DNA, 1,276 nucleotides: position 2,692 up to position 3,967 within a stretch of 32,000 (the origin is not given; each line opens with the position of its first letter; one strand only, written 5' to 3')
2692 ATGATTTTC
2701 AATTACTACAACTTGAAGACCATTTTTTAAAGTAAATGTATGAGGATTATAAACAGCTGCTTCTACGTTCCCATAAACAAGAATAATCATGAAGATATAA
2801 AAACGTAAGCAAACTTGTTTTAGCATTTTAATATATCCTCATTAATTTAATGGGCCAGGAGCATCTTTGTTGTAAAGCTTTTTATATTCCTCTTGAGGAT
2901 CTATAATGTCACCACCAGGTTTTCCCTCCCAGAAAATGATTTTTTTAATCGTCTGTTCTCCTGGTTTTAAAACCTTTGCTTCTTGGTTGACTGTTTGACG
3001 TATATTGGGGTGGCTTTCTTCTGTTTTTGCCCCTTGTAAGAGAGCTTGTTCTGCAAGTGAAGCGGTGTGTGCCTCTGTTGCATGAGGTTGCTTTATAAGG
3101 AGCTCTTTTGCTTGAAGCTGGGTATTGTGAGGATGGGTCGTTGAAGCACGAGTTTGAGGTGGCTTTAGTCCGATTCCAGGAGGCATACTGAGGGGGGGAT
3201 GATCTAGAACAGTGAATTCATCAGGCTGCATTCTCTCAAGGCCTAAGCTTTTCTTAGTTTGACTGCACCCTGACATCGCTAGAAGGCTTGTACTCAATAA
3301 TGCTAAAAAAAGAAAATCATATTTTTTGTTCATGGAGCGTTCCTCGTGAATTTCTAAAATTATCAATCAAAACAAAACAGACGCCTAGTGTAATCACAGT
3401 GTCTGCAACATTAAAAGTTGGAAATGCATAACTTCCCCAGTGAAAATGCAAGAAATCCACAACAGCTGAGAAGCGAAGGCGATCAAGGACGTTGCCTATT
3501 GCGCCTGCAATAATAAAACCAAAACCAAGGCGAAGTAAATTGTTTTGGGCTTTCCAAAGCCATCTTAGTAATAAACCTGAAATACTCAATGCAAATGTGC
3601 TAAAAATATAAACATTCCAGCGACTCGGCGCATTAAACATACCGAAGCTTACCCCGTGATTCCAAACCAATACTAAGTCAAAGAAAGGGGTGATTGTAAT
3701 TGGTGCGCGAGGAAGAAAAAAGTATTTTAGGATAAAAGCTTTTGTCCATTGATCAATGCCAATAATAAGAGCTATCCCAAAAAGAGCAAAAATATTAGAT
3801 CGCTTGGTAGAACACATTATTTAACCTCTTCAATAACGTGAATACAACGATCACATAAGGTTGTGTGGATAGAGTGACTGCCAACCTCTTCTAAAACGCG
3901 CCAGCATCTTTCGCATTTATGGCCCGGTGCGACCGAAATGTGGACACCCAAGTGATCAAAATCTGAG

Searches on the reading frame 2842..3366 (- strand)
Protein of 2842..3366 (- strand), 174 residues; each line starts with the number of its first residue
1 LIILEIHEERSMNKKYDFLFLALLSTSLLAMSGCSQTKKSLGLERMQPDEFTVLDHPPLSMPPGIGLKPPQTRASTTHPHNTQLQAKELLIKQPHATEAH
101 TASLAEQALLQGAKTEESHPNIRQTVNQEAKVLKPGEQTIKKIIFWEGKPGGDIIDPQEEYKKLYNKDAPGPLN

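Call 32: search_protein_families(library=pfam, proteins=[window:2842-3366:-], max_evalue=0.001)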
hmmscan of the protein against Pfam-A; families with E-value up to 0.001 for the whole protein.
window:2842-3366:- (174 aa): 1 family
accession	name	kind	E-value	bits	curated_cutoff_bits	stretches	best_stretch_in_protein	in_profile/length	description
PF11233.13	DUF3035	-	8.2e-23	81.7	23.2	1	38-171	1-140/141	Protein of unknown function (DUF3035)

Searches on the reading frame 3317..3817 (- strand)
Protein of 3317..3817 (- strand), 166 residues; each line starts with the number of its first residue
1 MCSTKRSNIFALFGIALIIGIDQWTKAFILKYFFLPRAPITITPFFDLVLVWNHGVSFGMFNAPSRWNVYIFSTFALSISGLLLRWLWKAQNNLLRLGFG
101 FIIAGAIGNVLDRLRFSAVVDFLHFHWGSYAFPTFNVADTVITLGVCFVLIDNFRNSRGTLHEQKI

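Call 32: search_protein_families(library=pfam, proteins=[window:3317-3817:-], max_evalue=0.001)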
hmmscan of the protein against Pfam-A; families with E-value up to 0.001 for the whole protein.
window:3317-3817:- (166 aa): 1 family
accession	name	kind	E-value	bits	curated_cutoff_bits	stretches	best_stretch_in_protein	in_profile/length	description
PF01252.23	Peptidase_A8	-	2.3e-36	125.6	25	1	15-154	2-141/142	Signal peptidase (SPase) II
